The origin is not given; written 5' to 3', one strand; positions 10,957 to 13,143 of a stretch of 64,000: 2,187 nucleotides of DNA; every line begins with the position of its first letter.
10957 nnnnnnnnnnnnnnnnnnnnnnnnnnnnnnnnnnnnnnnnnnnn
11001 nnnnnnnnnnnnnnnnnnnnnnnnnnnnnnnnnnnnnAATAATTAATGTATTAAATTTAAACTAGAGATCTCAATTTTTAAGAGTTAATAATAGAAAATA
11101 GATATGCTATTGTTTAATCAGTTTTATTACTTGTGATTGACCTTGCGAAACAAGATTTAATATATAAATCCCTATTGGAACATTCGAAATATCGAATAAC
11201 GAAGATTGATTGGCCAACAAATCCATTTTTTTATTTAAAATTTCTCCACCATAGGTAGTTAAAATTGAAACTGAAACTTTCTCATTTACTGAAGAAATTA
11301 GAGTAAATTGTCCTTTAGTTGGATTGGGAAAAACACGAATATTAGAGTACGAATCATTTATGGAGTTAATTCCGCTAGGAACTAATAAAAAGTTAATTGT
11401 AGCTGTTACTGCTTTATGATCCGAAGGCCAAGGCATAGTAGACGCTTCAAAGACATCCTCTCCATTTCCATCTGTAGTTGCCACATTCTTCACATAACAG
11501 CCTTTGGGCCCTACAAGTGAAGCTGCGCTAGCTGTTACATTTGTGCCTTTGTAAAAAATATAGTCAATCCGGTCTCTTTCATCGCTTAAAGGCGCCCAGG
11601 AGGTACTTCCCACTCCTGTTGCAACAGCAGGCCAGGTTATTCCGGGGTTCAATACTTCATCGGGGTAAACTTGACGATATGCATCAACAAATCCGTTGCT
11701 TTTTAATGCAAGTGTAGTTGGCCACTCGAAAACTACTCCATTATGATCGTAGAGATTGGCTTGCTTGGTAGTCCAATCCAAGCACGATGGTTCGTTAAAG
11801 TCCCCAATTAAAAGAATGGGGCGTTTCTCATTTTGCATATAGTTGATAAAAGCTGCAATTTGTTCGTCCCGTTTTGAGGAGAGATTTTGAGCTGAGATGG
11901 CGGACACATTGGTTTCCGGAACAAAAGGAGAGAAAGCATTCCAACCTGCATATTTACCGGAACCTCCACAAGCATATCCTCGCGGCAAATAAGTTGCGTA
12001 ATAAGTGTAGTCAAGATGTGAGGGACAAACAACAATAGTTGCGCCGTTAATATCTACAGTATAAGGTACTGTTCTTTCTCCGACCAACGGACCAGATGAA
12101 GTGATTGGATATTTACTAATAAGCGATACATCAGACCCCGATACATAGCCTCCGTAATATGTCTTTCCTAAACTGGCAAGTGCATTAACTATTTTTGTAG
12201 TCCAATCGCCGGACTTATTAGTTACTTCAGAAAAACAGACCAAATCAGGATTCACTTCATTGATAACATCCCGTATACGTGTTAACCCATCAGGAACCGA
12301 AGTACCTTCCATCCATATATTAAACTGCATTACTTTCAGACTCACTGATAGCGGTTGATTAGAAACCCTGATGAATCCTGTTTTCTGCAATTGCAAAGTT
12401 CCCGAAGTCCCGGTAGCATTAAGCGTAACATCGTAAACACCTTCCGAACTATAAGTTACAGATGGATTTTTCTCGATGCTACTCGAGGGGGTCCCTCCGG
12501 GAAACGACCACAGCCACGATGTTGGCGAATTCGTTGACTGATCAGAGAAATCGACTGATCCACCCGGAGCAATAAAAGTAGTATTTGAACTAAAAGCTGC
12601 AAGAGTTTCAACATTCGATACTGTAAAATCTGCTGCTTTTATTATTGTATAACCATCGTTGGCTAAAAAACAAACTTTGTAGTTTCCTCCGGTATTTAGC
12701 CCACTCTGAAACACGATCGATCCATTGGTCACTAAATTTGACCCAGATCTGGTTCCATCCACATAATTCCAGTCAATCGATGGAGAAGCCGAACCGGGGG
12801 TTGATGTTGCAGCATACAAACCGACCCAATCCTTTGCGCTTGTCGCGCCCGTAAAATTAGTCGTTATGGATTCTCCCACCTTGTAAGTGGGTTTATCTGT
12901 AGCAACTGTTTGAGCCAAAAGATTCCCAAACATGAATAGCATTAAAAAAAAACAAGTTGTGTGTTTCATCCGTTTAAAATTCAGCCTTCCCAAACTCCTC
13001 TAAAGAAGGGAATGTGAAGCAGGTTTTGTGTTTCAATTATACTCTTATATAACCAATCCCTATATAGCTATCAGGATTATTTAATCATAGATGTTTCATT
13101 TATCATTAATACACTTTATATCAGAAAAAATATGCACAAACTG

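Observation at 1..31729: Alpha-mannoside PUL with four unrelated phosphoesterase folds, two of them exported by T9SS: candidate phosphomannan or phosphoglycan degradation system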

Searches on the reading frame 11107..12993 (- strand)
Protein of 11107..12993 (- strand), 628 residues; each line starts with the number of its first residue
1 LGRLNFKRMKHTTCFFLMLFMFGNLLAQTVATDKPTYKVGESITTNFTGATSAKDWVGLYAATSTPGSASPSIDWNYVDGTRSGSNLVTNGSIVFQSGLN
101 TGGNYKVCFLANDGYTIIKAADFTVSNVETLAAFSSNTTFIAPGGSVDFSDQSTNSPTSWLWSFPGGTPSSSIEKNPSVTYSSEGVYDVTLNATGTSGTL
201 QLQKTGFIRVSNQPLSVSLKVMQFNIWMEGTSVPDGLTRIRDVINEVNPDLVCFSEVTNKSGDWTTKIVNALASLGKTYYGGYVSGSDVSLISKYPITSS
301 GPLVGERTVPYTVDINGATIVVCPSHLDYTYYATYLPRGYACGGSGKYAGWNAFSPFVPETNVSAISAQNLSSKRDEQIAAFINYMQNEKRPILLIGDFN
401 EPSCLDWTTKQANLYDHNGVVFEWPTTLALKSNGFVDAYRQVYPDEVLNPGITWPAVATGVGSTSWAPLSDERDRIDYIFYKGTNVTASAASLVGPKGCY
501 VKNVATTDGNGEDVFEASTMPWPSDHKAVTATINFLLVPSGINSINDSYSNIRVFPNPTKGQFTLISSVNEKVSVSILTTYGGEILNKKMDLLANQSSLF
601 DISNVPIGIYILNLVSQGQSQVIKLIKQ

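Call 3: search_protein_families(library=pfam, proteins=[window:11107-12993:-], max_evalue=0.01)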
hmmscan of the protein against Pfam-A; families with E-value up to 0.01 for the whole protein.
window:11107-12993:- (628 aa): 4 families
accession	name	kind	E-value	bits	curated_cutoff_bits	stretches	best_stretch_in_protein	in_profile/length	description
PF03372.29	Exo_endo_phos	-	4.8e-24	85.7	24.5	1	222-526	1-225/225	Endonuclease/Exonuclease/phosphatase family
PF18962.6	Por_Secre_tail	-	1.7e-09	38.3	27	1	554-626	1-74/75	Secretion system C-terminal sorting domain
PF00801.26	PKD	-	1.7e-09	38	23.5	1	135-204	5-76/80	PKD domain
PF18911.6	PKD_4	-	2.4e-09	37.5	27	1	147-204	24-79/85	PKD domain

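Call 8: find_encoding_contigs(protein=window:11107-12969:-, flank=10000, max_places=6)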
Protein window:11107-12969:- (620 aa): no gene with exactly this product is on record in the collection.

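Call 10: search_solved_structures(query=window:11107-12969:-, max_evalue=0.01, show_alignments=2)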
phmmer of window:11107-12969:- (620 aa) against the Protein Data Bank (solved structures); distinct sequences matched with E-value up to 0.01: 3.
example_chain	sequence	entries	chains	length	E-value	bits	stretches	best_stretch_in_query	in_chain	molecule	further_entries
8glj_D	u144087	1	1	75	0.003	19.1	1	543-620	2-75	Por secretion system C-terminal sorting domain-containing protein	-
8glk_D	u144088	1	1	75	0.0037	18.7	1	544-618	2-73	Endonuclease I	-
4jgu_A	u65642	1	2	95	0.0038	18.7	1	148-202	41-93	ColH protein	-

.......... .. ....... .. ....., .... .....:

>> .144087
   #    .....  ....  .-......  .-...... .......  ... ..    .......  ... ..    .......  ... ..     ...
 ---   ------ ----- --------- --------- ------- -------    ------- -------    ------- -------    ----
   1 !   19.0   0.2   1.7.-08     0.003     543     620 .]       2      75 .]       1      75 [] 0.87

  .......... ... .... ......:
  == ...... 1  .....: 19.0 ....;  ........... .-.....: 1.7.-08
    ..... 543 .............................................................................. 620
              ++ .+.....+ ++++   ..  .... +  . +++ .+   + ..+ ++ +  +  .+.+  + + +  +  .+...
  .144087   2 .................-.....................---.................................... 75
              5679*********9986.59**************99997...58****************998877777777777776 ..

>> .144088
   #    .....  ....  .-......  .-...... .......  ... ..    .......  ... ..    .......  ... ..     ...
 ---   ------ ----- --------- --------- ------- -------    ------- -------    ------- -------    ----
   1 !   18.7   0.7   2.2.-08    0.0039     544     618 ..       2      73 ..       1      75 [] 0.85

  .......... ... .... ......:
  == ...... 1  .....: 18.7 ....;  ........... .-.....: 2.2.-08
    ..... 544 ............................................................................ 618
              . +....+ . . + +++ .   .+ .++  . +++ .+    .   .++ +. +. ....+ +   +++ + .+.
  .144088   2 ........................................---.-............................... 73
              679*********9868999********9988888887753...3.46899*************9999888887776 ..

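Call 12: find_homologous_proteins(query=window:11107-12969:-, max_evalue=0.00001)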
Query window:11107-12969:- (620 aa): 773 proteins with E <= 0.00001 among 8000 candidates; the best 120 are listed.
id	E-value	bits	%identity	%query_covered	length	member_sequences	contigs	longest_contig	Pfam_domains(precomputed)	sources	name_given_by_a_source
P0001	0.0e+0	1369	100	98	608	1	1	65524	PF00801.27,PF18962.8,PF03372.30,PF18911.7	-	-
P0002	0.0e+0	1256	90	99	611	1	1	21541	PF00801.27,PF18962.8,PF03372.30,PF18911.7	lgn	-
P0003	0.0e+0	1159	81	100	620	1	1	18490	PF00801.27,PF18962.8,PF03372.30,PF18911.7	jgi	jgi:PKD repeat protein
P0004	0.0e+0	1152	80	100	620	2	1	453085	PF00801.27,PF18962.8,PF03372.30,PF18911.7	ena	-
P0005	0.0e+0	1149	80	100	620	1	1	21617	PF00801.27,PF18962.8,PF03372.30,PF18911.7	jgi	jgi:PKD repeat protein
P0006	0.0e+0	1133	80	98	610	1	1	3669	PF00801.27,PF18962.8,PF03372.30,PF18911.7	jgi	jgi:PKD repeat protein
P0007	0.0e+0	1131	78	100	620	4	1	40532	PF00801.27,PF18962.8,PF03372.30,PF18911.7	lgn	-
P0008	0.0e+0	1116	78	100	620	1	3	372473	PF00801.27,PF18962.8,PF03372.30,PF18911.7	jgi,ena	-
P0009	0.0e+0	1107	77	100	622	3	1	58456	PF00801.27,PF18962.8,PF03372.30,PF18911.7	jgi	-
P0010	0.0e+0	1107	79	99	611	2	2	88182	PF00801.27,PF18962.8,PF03372.30,PF18911.7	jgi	-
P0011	0.0e+0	1101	77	100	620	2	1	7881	PF00801.27,PF18962.8,PF03372.30,PF18911.7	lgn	-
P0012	0.0e+0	1099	77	100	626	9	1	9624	PF00801.27,PF18962.8,PF03372.30,PF18911.7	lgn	-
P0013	0.0e+0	1069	74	100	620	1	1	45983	PF00801.27,PF18962.8,PF03372.30,PF18911.7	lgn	-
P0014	0.0e+0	1064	73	100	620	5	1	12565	PF00801.27,PF18962.8,PF03372.30,PF18911.7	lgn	-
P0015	0.0e+0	1043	72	100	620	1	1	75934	PF00801.27,PF18962.8,PF03372.30,PF18911.7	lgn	-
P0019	1.1e-250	851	61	99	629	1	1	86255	PF00801.27,PF18962.8,PF03372.30,PF18911.7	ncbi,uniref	ncbi:endonuclease/exonuclease/phosphatase family protein [Flavobacterium sp. ZB4P13]|uniref:endonucl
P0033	4.0e-199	681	53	100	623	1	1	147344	PF00801.27,PF18962.8,PF03372.30,PF18911.7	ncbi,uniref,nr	ncbi:endonuclease/exonuclease/phosphatase family protein [Snuella sedimenti]|uniref:Endonuclease/exo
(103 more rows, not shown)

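Call 13: find_encoding_contigs(protein=P0004, flank=10000, max_places=2)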
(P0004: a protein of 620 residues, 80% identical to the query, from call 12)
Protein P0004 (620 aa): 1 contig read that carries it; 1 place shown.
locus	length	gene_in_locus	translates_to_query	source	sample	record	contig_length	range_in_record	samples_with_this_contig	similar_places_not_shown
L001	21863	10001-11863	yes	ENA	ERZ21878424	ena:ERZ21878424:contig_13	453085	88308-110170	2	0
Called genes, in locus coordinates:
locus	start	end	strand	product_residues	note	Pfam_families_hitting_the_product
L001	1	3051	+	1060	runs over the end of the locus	PF13620:CarboxypepD_reg (weak), PF13715:CarbopepD_reg_2, PF07715:Plug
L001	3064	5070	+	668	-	PF14322:SusD-like_3, PF07980:SusD_RagB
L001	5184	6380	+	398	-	PF16323:DUF4959, PF17166:DUF5126, PF16391:DUF5000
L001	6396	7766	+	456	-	PF16389:DUF4998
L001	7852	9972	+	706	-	PF17678:Glyco_hydro_92N, PF07971:Glyco_hydro_92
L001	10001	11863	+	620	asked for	PF00801:PKD, PF18911:PKD_4, PF03372:Exo_endo_phos, PF18962:Por_Secre_tail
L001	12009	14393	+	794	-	PF13385:Laminin_G_3 (weak), PF16656:Pur_ac_phosph_N (weak), PF18962:Por_Secre_tail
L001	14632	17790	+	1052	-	PF01074:Glyco_hydro_38N, PF09261:Alpha-mann_mid, PF07748:Glyco_hydro_38C, PF17677:Glyco_hydro38C2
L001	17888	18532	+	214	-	PF00657:Lipase_GDSL, PF13472:Lipase_GDSL_2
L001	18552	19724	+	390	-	PF07690:MFS_1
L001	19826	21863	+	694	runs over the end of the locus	PF13385:Laminin_G_3 (weak), PF16656:Pur_ac_phosph_N (weak), PF00149:Metallophos, PF18962:Por_Secre_tail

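Call 14: find_encoding_contigs(protein=P0019, flank=10000, max_places=2)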
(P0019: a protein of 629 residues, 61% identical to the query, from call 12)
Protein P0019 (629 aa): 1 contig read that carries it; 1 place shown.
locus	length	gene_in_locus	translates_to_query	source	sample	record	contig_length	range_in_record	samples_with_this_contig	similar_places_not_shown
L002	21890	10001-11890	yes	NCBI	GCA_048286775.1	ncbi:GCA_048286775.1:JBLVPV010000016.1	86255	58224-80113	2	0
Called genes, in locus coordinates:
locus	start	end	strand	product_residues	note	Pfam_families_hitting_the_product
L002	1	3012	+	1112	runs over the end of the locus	PF17128:DUF5107, PF13431:TPR_17 (faint), PF23914:TPR_CcmH_CycH (faint), PF00515:TPR_1 (faint), PF07719:TPR_2 (faint), PF12895:ANAPC3 (faint), PF13424:TPR_12, PF13414:TPR_11 (weak), +6 more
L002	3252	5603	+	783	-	PF01301:Glyco_hydro_35, PF02449:Glyco_hydro_42, PF13364:BetaGal_ABD2 (faint), PF21317:BetaGal_ABD_1, PF21467:BetaGal_gal-bd, PF00754:F5_F8_type_C, PF22633:F5_F8_type_C_2 (weak)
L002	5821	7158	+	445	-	PF01120:Alpha_L_fucos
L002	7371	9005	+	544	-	PF02838:Glyco_hydro_20b, PF00728:Glyco_hydro_20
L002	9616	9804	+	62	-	-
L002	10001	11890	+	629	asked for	PF00801:PKD, PF18911:PKD_4, PF03372:Exo_endo_phos, PF18962:Por_Secre_tail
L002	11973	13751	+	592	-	PF13385:Laminin_G_3, PF14873:BNR_assoc_N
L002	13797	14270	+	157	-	PF03372:Exo_endo_phos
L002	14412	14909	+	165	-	PF13442:Cytochrome_CBB3 (faint), PF00034:Cytochrom_C (weak)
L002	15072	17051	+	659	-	PF18764:nos_propeller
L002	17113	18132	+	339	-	PF05573:NosL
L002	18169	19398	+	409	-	PF22842:Pel9A-like_beta_helix, PF05048:NosD, PF13229:Beta_helix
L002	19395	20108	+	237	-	PF02463:SMC_N (faint), PF00005:ABC_tran, PF13401:AAA_22 (faint), PF13304:AAA_21 (weak)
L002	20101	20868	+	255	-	PF12679:ABC2_membrane_2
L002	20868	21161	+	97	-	-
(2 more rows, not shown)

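Call 15: find_encoding_contigs(protein=P0033, flank=10000, max_places=2)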
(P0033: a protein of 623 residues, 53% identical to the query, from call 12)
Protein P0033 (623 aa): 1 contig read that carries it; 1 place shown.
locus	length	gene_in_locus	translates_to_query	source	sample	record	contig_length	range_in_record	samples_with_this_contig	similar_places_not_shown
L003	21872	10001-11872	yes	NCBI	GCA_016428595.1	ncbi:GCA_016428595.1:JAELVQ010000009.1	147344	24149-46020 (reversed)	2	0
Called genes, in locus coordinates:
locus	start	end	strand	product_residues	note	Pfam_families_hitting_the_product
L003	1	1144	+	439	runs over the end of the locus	-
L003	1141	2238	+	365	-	PF02350:Epimerase_2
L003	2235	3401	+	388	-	PF13579:Glyco_trans_4_4, PF00534:Glycos_transf_1, PF13692:Glyco_trans_1_4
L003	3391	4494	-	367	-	PF04055:Radical_SAM, PF06968:BATS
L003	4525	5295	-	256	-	PF05690:ThiG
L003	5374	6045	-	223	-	PF02581:TMP-TENI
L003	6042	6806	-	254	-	PF08543:Phos_pyr_kin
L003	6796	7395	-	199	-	PF02581:TMP-TENI (weak)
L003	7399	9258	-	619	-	PF13667:ThiC-associated, PF01964:ThiC_Rad_SAM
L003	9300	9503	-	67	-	PF02597:ThiS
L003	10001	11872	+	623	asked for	PF00801:PKD, PF18911:PKD_4, PF03372:Exo_endo_phos, PF18962:Por_Secre_tail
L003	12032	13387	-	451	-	PF02397:Bac_transf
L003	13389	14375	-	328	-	PF01073:3Beta_HSD, PF01370:Epimerase, PF02719:Polysacc_synt_2 (faint), PF04321:RmlD_sub_bind (weak), PF16363:GDP_Man_Dehyd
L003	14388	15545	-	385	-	PF13173:AAA_14, PF13635:DUF4143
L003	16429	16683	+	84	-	PF01541:GIY-YIG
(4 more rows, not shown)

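Call 18: search_solved_structures(query=A1, max_evalue=1, show_alignments=2)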
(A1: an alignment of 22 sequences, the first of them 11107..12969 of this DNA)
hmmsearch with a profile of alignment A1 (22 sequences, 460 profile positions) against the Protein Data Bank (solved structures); distinct sequences matched with E-value up to 1: 15.
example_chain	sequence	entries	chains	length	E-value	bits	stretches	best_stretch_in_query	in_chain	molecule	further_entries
8glj_D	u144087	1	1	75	0.00024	22.9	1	384-460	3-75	Por secretion system C-terminal sorting domain-containing protein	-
8glk_D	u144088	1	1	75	0.00034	22.4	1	384-459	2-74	Endonuclease I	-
7pzj_A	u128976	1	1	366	0.0012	20.6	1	367-455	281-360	Lipase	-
9whd_A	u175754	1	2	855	0.0012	20.6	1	374-459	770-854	GH167 glycoside hydrolase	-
5cfe_A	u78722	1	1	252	0.0026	19.5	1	202-285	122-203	Exodeoxyribonuclease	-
2o3c_A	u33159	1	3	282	0.019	16.6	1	217-276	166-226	APEX nuclease 1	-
8igi_A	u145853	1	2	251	0.023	16.4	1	208-288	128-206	Exodeoxyribonuclease (LexA)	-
5jvk_A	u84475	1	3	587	0.024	16.3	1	382-460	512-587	Uncharacterized protein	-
4f1i_A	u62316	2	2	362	0.042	15.5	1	27-86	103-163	5'-tyrosyl-DNA phosphodiesterase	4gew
2jc5_A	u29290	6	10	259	0.044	15.4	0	211-285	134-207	EXODEOXYRIBONUCLEASE | PUTATIVE EXODEOXYRIBONUCLEASE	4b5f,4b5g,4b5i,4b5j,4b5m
8qb1_A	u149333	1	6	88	0.058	15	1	385-460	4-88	Mirolase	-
4fva_A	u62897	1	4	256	0.093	14.4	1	37-104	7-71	5'-tyrosyl-DNA phosphodiesterase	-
4b5h_A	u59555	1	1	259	0.43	12.1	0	211-285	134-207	PUTATIVE EXODEOXYRIBONUCLEASE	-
8ka3_A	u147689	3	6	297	0.54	11.8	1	204-275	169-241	DNA-(apurinic or apyrimidinic site) endonuclease, chloroplastic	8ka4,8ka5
7cne_A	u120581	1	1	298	0.55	11.8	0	99-150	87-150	Sphingomyelinase C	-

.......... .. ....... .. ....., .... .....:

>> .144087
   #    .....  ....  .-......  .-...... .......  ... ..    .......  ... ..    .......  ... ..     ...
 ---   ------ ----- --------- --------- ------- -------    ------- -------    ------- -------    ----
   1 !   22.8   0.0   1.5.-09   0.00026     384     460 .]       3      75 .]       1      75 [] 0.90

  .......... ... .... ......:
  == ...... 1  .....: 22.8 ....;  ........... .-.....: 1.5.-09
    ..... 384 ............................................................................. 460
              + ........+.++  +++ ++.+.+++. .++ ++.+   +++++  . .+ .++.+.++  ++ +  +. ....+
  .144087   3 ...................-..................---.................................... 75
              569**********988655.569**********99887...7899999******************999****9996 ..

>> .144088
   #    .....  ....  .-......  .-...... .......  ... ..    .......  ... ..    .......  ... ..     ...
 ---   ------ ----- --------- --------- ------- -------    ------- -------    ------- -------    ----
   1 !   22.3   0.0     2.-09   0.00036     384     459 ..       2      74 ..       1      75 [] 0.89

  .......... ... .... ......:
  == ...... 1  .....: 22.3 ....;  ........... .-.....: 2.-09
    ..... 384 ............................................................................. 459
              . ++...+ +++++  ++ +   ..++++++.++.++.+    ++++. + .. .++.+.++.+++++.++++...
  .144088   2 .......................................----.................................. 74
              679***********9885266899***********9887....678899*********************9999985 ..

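Call 23: search_protein_families(library=ncbifam, proteins=[window:11107-12969:-], max_evalue=0.001)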
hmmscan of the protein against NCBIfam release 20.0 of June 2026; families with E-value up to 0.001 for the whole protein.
window:11107-12969:- (620 aa): 3 families
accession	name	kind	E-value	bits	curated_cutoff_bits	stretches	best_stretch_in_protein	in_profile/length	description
TIGR04183.1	Por_Secre_tail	domain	1.5e-07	31.3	23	1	546-620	1-72/72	T9SS type A sorting domain-containing protein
NF038113.1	T9SSA_dep_M36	equivalog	1.7e-06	26.5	885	1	535-619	786-868/869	T9SS-dependent M36 family metallopeptidase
TIGR00195.1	exoDNase_III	equivalog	0.0005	19.8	182.55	0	349-438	105-195/254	exodeoxyribonuclease III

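Call 25: find_related_loci(query=A1, collection=genome_contigs, flank=10000)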
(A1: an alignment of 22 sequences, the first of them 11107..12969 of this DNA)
Query A1 (620 aa) in genome_contigs; peptide patterns used: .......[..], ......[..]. (x = any residue, [..] = any of these).
599 stretches matched a pattern (row limit reached: there are more); 536 encode a relative of the query (tblastn E <= 1e-3); the best 80 are kept; 80 distinct loci.
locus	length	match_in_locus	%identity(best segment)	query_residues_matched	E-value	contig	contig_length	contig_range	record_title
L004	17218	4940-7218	77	1-620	0e+0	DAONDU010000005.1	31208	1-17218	MAG TPA_asm: Paludibacteraceae bacterium isolate AMR_MDS_3887 NODE_1422_length_31208_cov_6.872468, whole genome shotgun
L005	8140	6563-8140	80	1-526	0e+0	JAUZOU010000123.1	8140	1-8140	MAG: Bacteroidota bacterium isolate bin211(16d) BGDNFJKD_123, whole genome shotgun sequence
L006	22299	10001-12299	61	7-613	0e+0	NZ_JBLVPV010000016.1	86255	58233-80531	Flavobacterium sp. ZB4P13 L32_16, whole genome shotgun sequence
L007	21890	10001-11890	59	1-620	0e+0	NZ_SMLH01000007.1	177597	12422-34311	Flavobacterium ranwuense strain LB2P22 NODE_7, whole genome shotgun sequence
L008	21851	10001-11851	53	4-620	0e+0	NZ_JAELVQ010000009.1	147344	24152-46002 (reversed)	Snuella sedimenti strain CAU 1569 contig9, whole genome shotgun sequence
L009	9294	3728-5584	50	6-620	0e+0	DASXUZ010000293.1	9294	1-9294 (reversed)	MAG TPA_asm: Prolixibacteraceae bacterium isolate SMAG_U4731 k141_78237, whole genome shotgun sequence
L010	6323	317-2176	50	10-620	0e+0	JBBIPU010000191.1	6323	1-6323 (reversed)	MAG: Draconibacterium sp. isolate MTF170219_bin_31 NODE_2447_length_6323_cov_7.580089, whole genome shotgun sequence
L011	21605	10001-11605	53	85-620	4e-177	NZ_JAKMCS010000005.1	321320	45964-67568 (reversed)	Aestuariivivens insulae strain AH-MY3 NODE_5_length_321320_cov_47.989271, whole genome shotgun sequence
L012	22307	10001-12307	51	5-620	3e-173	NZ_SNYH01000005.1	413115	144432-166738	Tenacibaculum caenipelagi strain CECT 8283 Ga0244623_105, whole genome shotgun sequence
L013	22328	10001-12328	52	1-620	8e-173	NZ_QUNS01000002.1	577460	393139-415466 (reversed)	Tenacibaculum gallaicum strain DSM 18841 Ga0215665_102, whole genome shotgun sequence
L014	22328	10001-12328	51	1-620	7e-170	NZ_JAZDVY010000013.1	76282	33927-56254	Tenacibaculum sp. FZY0031 NODE_13_length_76282_cov_146.215957, whole genome shotgun sequence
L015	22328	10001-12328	50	1-620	2e-169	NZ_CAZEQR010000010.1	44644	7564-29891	Tenacibaculum sediminilitoris isolate YKTF-3(T) TSEDIMI_Contig_19, whole genome shotgun sequence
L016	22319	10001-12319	50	5-620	7e-169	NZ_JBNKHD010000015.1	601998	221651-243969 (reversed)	MAG: Tenacibaculum sp. isolate E1E2.bin.12.orig k141_931343, whole genome shotgun sequence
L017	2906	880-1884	57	193-530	7e-131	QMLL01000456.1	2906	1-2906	MAG: Deltaproteobacteria bacterium isolate B119_G9 B119_Guay9_scaffold_86495, whole genome shotgun sequence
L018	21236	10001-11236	46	208-620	4e-114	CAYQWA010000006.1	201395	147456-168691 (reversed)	MAG TPA_asm: uncultured Bacteroidales bacterium isolate SRP077602_co7_588 genome assembly, contig: NODE_86_length_201395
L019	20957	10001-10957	55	211-527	8e-103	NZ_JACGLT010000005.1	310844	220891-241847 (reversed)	Gelidibacter maritimus strain F6074 scaffold_5, whole genome shotgun sequence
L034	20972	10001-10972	53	206-527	1e-101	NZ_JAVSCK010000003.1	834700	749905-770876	Hwangdonia seohaensis strain HD-3 32177_scaffold3, whole genome shotgun sequence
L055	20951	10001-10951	43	209-525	2e-68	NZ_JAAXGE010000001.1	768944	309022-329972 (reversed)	Bacteroides sp. GM023 contig_1, whole genome shotgun sequence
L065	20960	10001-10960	42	208-527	2e-66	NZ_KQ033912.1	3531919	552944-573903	Parabacteroides goldsteinii DSM 19448 = WAL 12034 strain DSM 19448 aczIT-supercont1.1, whole genome shotgun sequence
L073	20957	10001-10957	42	207-529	2e-65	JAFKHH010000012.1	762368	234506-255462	MAG: Filimonas sp. isolate SCN18_14_9_16_R5_B_42_18 SCN18_14_9_16_R5_B_scaffold_5, whole genome shotgun sequence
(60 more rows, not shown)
